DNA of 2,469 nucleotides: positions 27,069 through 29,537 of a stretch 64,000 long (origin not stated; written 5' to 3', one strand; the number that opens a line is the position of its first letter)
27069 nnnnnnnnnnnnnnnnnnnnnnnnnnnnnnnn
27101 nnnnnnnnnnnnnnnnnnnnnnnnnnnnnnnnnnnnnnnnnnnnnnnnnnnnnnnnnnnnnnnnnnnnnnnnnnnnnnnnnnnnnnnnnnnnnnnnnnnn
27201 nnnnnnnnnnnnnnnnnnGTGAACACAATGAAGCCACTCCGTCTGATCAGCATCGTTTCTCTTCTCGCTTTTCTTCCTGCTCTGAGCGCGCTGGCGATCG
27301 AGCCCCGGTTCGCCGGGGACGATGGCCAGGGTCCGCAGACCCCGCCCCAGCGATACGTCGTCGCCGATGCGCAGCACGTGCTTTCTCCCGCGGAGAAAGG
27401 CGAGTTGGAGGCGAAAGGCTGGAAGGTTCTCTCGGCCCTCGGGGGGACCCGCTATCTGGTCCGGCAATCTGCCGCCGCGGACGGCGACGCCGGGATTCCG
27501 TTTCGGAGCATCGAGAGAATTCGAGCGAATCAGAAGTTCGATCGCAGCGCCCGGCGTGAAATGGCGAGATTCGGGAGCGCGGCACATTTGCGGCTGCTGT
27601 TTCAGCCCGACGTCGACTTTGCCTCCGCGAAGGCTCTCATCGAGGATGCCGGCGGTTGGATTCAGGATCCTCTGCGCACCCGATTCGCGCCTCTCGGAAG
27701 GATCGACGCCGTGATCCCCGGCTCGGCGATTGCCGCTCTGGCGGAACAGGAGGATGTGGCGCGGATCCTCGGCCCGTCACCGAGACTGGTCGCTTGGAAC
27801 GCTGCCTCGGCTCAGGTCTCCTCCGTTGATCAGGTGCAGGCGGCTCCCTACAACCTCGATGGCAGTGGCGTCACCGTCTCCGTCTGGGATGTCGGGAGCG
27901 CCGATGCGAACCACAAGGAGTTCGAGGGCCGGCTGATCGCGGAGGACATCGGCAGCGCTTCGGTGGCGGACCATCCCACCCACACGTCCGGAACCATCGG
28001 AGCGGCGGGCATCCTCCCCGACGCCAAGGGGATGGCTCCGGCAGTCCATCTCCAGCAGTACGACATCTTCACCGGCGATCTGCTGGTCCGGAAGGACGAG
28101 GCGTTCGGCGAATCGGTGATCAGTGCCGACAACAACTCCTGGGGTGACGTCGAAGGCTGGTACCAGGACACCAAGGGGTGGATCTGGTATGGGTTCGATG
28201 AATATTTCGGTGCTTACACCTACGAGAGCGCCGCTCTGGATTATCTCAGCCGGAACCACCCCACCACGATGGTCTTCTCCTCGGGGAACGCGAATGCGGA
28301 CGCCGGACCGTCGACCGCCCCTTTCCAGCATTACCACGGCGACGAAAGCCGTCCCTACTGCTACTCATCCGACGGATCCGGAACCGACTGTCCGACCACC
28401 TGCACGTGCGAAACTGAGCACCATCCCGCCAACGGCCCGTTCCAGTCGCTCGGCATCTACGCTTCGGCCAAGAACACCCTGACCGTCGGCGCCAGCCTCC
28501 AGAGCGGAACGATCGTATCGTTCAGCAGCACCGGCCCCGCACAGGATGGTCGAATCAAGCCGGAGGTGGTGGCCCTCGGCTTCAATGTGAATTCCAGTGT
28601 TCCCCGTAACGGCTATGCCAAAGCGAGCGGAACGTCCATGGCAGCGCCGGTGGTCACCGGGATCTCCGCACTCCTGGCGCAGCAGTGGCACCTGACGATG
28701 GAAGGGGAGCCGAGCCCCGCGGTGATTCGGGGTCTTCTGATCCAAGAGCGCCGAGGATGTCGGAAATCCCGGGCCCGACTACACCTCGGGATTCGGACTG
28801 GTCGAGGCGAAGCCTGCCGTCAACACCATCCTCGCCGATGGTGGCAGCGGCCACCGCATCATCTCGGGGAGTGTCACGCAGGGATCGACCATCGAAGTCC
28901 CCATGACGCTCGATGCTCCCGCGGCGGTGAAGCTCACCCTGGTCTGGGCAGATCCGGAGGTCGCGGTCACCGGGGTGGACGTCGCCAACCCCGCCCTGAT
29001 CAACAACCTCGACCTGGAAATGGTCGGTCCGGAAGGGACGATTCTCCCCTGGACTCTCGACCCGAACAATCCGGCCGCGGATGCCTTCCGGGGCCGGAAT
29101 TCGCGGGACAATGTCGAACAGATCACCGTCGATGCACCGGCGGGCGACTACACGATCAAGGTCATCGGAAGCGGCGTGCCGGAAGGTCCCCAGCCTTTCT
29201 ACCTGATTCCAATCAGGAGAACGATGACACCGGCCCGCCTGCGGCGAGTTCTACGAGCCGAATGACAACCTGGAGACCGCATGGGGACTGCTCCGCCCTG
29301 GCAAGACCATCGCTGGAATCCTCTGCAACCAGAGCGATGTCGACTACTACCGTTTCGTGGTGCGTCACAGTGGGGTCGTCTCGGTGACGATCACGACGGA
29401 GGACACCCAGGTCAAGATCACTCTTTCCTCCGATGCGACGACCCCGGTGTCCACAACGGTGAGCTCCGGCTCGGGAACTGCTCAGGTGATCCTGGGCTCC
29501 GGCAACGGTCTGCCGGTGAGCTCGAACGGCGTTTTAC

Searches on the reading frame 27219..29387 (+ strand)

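Call 10: search_protein_families(library=pfam, proteins=[window:27219-29387:+])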
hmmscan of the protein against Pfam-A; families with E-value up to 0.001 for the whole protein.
window:27219-29387:+ (722 aa): 1 family
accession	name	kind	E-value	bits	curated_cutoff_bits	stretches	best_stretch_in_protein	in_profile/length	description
PF00082.27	Peptidase_S8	-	5.7e-27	95.2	21.8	1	215-509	1-271/288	Subtilase family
